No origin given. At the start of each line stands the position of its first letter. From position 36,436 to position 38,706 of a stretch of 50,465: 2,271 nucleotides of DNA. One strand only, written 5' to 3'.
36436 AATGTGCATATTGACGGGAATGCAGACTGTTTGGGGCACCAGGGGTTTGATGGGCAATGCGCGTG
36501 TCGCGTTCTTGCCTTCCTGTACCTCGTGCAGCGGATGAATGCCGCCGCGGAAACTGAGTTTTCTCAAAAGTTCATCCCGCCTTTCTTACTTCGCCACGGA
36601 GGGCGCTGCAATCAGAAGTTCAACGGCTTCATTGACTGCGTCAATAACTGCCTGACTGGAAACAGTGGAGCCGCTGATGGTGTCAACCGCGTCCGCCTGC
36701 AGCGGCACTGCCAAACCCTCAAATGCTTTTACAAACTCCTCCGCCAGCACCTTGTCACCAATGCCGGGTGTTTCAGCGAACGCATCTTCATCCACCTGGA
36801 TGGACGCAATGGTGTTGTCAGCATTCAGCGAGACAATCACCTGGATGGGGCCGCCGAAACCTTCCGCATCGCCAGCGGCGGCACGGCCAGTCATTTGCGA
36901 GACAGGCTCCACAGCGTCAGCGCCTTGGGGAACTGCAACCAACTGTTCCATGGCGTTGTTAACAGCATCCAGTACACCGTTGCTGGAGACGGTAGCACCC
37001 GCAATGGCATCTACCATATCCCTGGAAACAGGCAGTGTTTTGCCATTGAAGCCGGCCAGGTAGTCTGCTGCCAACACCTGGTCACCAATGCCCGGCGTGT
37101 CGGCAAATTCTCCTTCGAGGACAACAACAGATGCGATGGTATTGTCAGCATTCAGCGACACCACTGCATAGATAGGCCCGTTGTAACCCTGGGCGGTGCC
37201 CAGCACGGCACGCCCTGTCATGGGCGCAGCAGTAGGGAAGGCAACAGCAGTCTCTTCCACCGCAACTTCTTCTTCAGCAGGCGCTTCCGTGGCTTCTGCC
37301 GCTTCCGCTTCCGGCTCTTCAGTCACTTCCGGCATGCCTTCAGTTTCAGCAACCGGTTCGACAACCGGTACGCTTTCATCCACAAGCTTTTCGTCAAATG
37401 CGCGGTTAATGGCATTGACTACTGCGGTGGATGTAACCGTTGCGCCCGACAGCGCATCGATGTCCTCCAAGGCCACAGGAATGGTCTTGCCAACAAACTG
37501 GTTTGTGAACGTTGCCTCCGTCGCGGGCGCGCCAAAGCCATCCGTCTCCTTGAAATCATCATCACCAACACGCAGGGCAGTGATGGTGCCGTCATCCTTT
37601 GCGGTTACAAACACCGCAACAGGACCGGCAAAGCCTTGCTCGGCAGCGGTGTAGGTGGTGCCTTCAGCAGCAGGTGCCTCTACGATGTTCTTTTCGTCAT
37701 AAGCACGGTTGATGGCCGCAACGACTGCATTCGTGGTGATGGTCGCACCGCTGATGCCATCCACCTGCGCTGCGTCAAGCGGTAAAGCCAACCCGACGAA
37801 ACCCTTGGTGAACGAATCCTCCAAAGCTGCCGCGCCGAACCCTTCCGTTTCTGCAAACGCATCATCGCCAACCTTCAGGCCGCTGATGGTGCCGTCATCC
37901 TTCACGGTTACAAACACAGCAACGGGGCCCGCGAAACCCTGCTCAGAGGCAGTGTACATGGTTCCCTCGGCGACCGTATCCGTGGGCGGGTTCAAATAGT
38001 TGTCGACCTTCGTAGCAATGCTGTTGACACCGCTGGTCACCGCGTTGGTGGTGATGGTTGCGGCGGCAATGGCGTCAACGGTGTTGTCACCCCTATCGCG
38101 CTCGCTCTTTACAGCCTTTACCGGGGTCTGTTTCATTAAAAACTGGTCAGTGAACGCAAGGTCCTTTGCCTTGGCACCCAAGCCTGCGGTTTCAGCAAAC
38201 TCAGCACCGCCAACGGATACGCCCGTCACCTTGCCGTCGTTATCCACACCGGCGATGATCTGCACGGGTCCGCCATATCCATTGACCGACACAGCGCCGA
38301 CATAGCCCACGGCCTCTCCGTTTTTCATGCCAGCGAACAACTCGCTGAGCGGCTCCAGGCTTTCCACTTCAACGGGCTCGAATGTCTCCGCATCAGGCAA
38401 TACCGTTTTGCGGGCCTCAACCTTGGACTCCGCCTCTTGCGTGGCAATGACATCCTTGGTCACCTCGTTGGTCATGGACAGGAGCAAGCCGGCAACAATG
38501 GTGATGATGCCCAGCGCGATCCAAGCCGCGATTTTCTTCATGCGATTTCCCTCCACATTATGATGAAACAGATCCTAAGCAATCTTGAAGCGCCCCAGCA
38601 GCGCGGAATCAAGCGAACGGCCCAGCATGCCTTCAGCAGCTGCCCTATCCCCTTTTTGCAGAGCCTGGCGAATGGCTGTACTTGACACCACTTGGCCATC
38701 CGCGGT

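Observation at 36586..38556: RnfG-like subunit carrying five tandem FMN-binding modules, each with a flavinylation-type motif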

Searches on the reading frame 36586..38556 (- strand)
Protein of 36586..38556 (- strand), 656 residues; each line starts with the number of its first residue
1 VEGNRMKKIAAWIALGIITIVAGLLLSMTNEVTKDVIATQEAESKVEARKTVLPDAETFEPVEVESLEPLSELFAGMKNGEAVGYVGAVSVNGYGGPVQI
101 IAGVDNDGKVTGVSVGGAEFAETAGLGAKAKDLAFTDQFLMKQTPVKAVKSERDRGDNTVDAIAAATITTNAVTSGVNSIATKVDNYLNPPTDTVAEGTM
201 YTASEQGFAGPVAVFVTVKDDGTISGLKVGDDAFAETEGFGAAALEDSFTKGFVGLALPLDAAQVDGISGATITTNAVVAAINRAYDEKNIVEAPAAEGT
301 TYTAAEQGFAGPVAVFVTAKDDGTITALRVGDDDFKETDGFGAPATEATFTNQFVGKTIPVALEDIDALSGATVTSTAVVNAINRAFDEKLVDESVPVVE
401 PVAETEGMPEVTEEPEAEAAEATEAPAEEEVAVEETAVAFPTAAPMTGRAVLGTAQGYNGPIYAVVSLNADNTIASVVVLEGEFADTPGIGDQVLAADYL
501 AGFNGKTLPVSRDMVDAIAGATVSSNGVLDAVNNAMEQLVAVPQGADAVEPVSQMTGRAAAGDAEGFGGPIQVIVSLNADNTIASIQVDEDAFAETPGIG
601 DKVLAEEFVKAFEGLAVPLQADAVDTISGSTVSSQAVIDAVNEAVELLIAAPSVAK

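Call 3: search_protein_families(library=pfam, proteins=[window:36586-38556:-], max_evalue=0.01)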
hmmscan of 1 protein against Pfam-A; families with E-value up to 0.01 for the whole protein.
window:36586-38556:- (656 aa): 2 families
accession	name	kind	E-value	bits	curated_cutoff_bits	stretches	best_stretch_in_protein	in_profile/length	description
PF04205.19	FMN_bind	-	1.3e-78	260.1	22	5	566-646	1-77/77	FMN-binding domain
PF03544.19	TonB_C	-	0.0052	17.6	24.6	0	203-229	9-35/79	Gram-negative bacterial TonB protein C-terminal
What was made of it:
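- Checked: Pfam FMN_bind matches five separate stretches (260 bits in total, call 3).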

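Call 4: search_protein_families(library=ncbifam, proteins=[window:36586-38556:-], max_evalue=0.01)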
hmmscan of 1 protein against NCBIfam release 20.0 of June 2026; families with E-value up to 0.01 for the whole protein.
window:36586-38556:- (656 aa): 16 families
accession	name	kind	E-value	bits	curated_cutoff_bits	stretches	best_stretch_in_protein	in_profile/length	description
TIGR01947.1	rnfG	subfamily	6.3e-85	284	102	5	13-181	2-182/187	RnfABCDGE type electron transport complex subunit G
NF045876.1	RnfG_DVU2794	exception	4.4e-64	215.5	205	5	12-180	8-175/190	RnfABCDGE type electron transport complex subunit G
NF041840.1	rnfG_Methano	equivalog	1.2e-56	191.3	230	5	14-184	14-184/189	Rnf electron transport complex subunit RnfG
NF002519.0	PRK01908.1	equivalog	6.5e-30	104.3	178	4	13-184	10-192/209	electron transport complex subunit RsxG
TIGR01938.1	nqrC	equivalog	4e-23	82.3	144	1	92-188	144-249/251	NADH:ubiquinone reductase (Na(+)-transporting) subunit C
NF003749.0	PRK05346.1-5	equivalog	6.2e-16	58.5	255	1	119-176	173-237/261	Na(+)-translocating NADH-quinone reductase subunit C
NF003750.0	PRK05346.2-1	equivalog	1.6e-15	57.3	352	1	84-188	112-222/225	Na(+)-translocating NADH-quinone reductase subunit C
NF003747.0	PRK05346.1-2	equivalog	1.6e-13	50.5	336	1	456-508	143-194/260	Na(+)-translocating NADH-quinone reductase subunit C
NF003753.0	PRK05346.2-4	equivalog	4.5e-13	49.1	329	1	68-187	113-242/249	Na(+)-translocating NADH-quinone reductase subunit C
NF003746.0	PRK05346.1-1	equivalog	2.2e-11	43.4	337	0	103-175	159-238/264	Na(+)-translocating NADH-quinone reductase subunit C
NF003751.0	PRK05346.2-2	equivalog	1.2e-08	34.4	630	0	88-151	182-244/320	Na(+)-translocating NADH-quinone reductase subunit C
NF003752.0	PRK05346.2-3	equivalog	4.9e-08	32.4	617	0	249-284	254-292/316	Na(+)-translocating NADH-quinone reductase subunit C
NF003748.0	PRK05346.1-4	equivalog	3.5e-07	29.9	455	0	458-508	150-202/265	Na(+)-translocating NADH-quinone reductase subunit C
NF003754.0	PRK05346.2-5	equivalog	3.2e-06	26.7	677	0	305-359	186-239/320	Na(+)-translocating NADH-quinone reductase subunit C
NF003755.0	PRK05346.2-6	equivalog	6.3e-06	25.3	563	1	286-379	158-251/310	Na(+)-translocating NADH-quinone reductase subunit C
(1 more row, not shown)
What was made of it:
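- On RnfG (TIGR01947; subunit G of RnfABCDGE): Best stretch is residues 13-181 on profile positions 2-182 of 187 (call 4).
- On NqrC (TIGR01938): 82 bits against a cut-off of 144 (call 4).
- Closest known: Canonical RnfG. Same: TIGR01947 scores above its cut-off (call 4).
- Checked: TIGR01947 rnfG scores 284 bits against a cut-off of 102, with its best stretch at residues 13-181 (call 4).
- TIGR01947 scores above its cut-off, and nqrC scores below its cut-off (call 4).
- Tried and rejected: Rejected because the score is below the cut-off (call 4).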

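Call 11: find_homologous_proteins(query=window:36586-38541:-, max_evalue=1e-10)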
Query window:36586-38541:- (651 aa): 593 proteins with E <= 1e-10 among 8000 candidates; the best 120 are listed.
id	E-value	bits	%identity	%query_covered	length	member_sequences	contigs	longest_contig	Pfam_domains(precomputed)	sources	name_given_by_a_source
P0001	0.0e+0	1343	100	100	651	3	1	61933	PF04205.20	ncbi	-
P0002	0.0e+0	1120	57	98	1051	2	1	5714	PF04205.20,PF26942.1,PF28537.1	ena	-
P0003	8.1e-288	974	53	99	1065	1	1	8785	PF03544.20,PF04205.20,PF26942.1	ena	-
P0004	3.0e-279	946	47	99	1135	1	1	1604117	PF03544.20,PF04205.20,PF18270.6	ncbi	ncbi:MAG: FMN-binding protein [Christensenellales bacterium]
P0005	2.2e-267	907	48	98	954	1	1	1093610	PF03544.20,PF04205.20,PF07704.18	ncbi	-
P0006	8.6e-266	902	51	98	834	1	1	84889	PF03544.20,PF04205.20,PF23920.3,PF09048.18,PF15615.12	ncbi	-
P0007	1.8e-264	897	49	98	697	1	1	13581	PF03544.20,PF04205.20,PF02563.22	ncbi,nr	ncbi:MAG: FMN-binding protein, partial [Eubacteriales bacterium]|nr:FMN-binding protein [Eubacterial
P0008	1.4e-261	888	39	85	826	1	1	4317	PF02575.22,PF03544.20,PF04205.20,PF26942.1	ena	-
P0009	1.7e-252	858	67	100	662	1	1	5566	PF04205.20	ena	-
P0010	2.3e-251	854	48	98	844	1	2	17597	PF03544.20,PF04205.20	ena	-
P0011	7.1e-229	780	59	59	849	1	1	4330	PF04205.20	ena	-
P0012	1.8e-228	778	38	98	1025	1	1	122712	PF03544.20,PF04205.20,PF26942.1,PF24230.2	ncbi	-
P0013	7.6e-224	763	53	99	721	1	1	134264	PF03544.20,PF04205.20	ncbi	-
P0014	4.8e-221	754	39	85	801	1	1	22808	PF04205.20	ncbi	-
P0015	3.2e-219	748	39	99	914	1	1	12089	PF02575.22,PF18568.7,PF04205.20,PF01620.23,PF00907.28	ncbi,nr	ncbi:MAG TPA: FMN-binding protein [Christensenellaceae bacterium]|nr:FMN-binding protein [Christense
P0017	2.2e-217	742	52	99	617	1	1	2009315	PF03544.20,PF04205.20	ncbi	ncbi:MAG: FMN-binding protein [Christensenellales bacterium]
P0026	1.1e-208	713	40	98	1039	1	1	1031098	PF02824.28,PF04205.20,PF01834.23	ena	-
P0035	3.3e-201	688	35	98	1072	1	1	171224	PF03544.20,PF04205.20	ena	-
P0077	2.0e-185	636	41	99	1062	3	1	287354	PF04205.20,PF12327.14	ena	-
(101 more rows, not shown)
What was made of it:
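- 36586..38541 (-): rnfG with five FMN_bind modules. 651 aa, ATG at 38541, stop codon at 36586-36588. 100% identical to P0001 (call 11).
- Checked: The product is therefore 651 aa and is identical to a protein already in public data (P0001, call 11).
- Tried and rejected: Weak TonB_C hits (call 3 and the precomputed list in call 11) fall on the first beta-strands of FMN_bind modules and are below threshold.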

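Call 16: find_encoding_contigs(protein=P0001, flank=10000, max_places=3)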
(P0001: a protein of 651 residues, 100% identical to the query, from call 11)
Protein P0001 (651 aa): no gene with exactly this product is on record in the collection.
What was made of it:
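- Tried and rejected: Exact look-up of the protein's contig found nothing on record (call 16), so the rest of the source genome could not be searched for a second rnfG.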

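Call 19: search_solved_structures(query=window:36586-38541:-, max_evalue=0.001, show_alignments=2)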
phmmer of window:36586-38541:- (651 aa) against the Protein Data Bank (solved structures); distinct sequences matched with E-value up to 0.001: 5.
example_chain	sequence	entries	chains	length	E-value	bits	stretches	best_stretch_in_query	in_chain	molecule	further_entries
7zc6_G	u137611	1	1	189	1.9e-22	83.1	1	8-177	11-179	RnfG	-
9eri_G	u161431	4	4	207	1.7e-21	80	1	8-175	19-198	Na(+)-translocating ferredoxin:NAD(+) oxidoreductase complex subunit G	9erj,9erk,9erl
8p2b_A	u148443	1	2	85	1.2e-08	37.6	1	558-640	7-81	Clostridiaceae bacterium FMN4 domain 1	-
8rb9_G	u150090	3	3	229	4.4e-07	32.3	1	8-171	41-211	Ion-translocating oxidoreductase complex subunit G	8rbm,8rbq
8ahx_G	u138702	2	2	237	4.9e-07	32.2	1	8-171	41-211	Ion-translocating oxidoreductase complex subunit G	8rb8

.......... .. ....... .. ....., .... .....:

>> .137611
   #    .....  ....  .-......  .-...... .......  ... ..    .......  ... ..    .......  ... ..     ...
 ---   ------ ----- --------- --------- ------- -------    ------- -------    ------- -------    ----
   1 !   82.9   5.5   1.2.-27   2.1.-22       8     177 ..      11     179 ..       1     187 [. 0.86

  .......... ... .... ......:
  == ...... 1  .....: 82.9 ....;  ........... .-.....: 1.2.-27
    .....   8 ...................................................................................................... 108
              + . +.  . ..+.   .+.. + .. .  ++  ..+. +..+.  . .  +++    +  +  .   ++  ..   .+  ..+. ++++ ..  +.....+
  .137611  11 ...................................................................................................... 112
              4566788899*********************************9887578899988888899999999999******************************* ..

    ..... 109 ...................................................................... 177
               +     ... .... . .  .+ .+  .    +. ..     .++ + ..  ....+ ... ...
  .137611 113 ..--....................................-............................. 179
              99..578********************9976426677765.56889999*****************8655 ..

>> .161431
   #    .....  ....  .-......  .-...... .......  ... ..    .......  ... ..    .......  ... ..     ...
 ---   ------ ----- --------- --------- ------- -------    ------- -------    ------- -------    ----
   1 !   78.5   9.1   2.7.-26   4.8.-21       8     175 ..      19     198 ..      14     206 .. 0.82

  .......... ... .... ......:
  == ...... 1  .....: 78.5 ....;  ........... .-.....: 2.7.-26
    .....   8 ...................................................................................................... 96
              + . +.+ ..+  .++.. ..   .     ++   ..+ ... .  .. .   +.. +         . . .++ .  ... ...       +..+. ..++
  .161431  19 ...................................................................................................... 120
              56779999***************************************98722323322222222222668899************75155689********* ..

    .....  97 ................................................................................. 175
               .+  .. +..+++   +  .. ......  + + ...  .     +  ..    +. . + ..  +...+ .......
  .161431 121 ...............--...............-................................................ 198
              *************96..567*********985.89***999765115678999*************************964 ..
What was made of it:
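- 38458..38526 (-): Single N-terminal transmembrane anchor (residues about 6-28). It aligns with the TM helix of RnfG 7ZC6_G (call 19).
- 37993..38541 (-): Module 1, a complete RnfG (residues 1-183). Acceptor Thr162 has its codon at 38056-38058. Motif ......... phmmer gives 7zc6_G at 1.9e-22 (query 8-177 to chain 11-179 of 189) and 9eri_G at 1.7e-21 (call 19).
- The N-terminal 177 residues align end to end with the RnfG of solved Rnf complexes (call 19).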

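Call 23: find_related_loci(query=A2, collection=genome_contigs, flank=10000)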
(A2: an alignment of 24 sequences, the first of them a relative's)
Query A2 (651 aa) in genome_contigs; peptide patterns used: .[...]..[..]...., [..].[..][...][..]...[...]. (x = any residue, [..] = any of these).
600 stretches matched a pattern (row limit reached: there are more); 266 encode a relative of the query (tblastn E <= 1e-3); the best 80 are kept; 80 distinct loci.
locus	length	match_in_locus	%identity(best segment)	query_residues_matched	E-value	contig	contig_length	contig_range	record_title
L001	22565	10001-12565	39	1-648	1e-116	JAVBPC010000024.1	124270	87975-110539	MAG: Eubacteriales bacterium isolate EPI_MAG_00127 c_000002246203, whole genome shotgun sequence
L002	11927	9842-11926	37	2-648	3e-104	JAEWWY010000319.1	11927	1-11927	MAG: Bacillota bacterium isolate OH_SFB_118 k127_136894, whole genome shotgun sequence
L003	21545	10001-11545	50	2-650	9e-96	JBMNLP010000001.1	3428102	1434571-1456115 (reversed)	MAG: Christensenellales bacterium isolate SBF912LR0HQ0047 contig_5287, whole genome shotgun sequence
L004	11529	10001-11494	45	2-638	7e-85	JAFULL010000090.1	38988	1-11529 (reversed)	MAG: Clostridia bacterium isolate RGIG4602 Roe_deer_Rectum-3__c396025, whole genome shotgun sequence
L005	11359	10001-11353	40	24-646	3e-84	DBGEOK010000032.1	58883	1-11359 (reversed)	MAG TPA_asm: Candidatus Limiplasma sp. isolate MAG12989 k141_125773, whole genome shotgun sequence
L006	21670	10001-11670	41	1-645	3e-80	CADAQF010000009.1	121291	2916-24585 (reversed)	MAG: uncultured Clostridiales bacterium isolate RUG13526 genome assembly, contig: RUG13526_asm_9, whole genome shotgun s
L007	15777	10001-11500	39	2-638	4e-73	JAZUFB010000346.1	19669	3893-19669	MAG: Clostridia bacterium isolate T1900045296_TH20190066.MAGScoT_cleanbin_000028 SGB_6089_k141_2789108, whole genome sho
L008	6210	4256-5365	43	2-379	6e-67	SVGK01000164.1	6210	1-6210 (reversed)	MAG: Clostridiales bacterium isolate SIG356 NODE_30652_length_6210_cov_3.327898, whole genome shotgun sequence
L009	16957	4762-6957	34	2-647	5e-64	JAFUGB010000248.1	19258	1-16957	MAG: Clostridia bacterium isolate RGIG4462 Roe_deer_Omasum-5__c162563, whole genome shotgun sequence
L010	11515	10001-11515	34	24-648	7e-55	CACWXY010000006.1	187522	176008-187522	MAG: uncultured Clostridiales bacterium isolate RUG11012 genome assembly, contig: RUG11012_asm_6, whole genome shotgun s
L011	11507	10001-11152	39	2-643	4e-52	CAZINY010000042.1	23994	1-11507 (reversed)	MAG TPA_asm: uncultured Oscillospiraceae bacterium isolate SRP239243_co2_420 genome assembly, contig: NODE_3267_length_2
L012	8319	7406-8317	42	2-646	5e-61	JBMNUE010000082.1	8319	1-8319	MAG: Christensenellales bacterium isolate SBF912SR8HQ0007 scaffold_17807_c1, whole genome shotgun sequence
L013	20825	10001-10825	42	2-651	1e-46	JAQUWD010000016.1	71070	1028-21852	MAG: Eubacteriales bacterium isolate STD2_182 NODE_1251_length_71070_cov_4.589656_Sandtown_D2, whole genome shotgun sequ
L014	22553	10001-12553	46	1-648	4e-156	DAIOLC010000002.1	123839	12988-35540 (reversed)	MAG TPA_asm: Clostridia bacterium isolate CTOTU19880 NODE_127_length_123839_cov_18.509638, whole genome shotgun sequence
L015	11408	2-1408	36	77-637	6e-41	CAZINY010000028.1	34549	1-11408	MAG TPA_asm: uncultured Oscillospiraceae bacterium isolate SRP239243_co2_420 genome assembly, contig: NODE_1765_length_3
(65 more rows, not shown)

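Call 27: list_cluster_members(proteins=[P0001, P0009])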
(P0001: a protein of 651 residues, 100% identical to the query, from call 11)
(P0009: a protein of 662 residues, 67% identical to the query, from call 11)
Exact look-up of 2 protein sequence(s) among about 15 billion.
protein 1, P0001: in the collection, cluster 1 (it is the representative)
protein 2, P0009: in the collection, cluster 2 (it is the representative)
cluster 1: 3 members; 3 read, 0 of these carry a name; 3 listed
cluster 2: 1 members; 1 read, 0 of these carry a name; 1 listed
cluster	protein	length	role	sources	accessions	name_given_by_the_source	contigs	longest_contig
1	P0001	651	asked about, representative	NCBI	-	-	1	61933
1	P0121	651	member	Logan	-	-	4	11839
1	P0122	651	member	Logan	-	-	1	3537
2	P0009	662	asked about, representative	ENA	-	-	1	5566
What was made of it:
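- Checked: The same 90%-identity cluster holds two more 651-aa members from other assemblies (call 27).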

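Call 43: predict_structure(alignment_id=A2)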
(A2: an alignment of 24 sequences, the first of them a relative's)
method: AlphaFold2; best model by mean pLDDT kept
length: 651 residues; sequences in the alignment: 24
mean_pLDDT: 80.9   pTM: 0.39
mean pLDDT of the five models: 80.9, 80.2, 76.8, 75.2, 74.1
residues with pLDDT >= 90: 237; 70-90: 311; 50-70: 29; < 50: 74
segments of 3 or more residues with pLDDT < 50: 288-292, 392-439, 538-551, 647-651
pLDDT, mean of each block of 10 residues (from residue 1): 80 91 85 87 94 89 85 95 90 94 94 81 87 94 87 83 88 91 68 82 88 89 84 78 88 90 85 92 65 76 93 90 91 85 91 93 91 96 80 44 36 35 34 38 77 85 87 78 81 91 89 87 92 62 35 79 86 85 82 82 90 87 84 92 60 32
secondary structure, 60 per line:
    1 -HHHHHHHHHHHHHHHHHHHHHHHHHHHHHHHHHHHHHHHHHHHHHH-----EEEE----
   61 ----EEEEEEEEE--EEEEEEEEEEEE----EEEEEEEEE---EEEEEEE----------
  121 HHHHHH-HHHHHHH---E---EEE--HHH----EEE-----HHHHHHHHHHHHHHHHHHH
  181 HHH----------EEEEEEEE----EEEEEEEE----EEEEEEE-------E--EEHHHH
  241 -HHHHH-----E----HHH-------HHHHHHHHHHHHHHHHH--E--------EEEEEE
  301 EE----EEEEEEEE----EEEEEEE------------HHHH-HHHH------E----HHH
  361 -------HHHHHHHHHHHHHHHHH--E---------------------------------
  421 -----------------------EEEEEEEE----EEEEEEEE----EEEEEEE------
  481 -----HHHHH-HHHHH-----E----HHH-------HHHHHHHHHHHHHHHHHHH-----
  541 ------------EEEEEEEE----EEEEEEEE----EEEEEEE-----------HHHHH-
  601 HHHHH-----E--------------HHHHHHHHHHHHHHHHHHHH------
elements in order: H2-47 E53-56 E65-73 E76-87 E92-100 E104-110 H121-126 H128-134 E142-144 E154-156 H162-183 E194-201 E206-213 E218-224 H237-240 H242-246 H267-283 E295-302 E307-314 E319-325 H338-341 H343-346 H368-384 E444-451 E456-463 E468-474 H486-490 H492-496 H517-535 E553-560 E565-572 E577-583 H595-599 H601-605 H626-645
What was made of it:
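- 38458..38526 (-): AF2 predicts a helix at 2-47 (call 43).
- The linkers are disordered (call 43). Flexible linkers fit a reservoir as well as they fit a relay (call 43).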
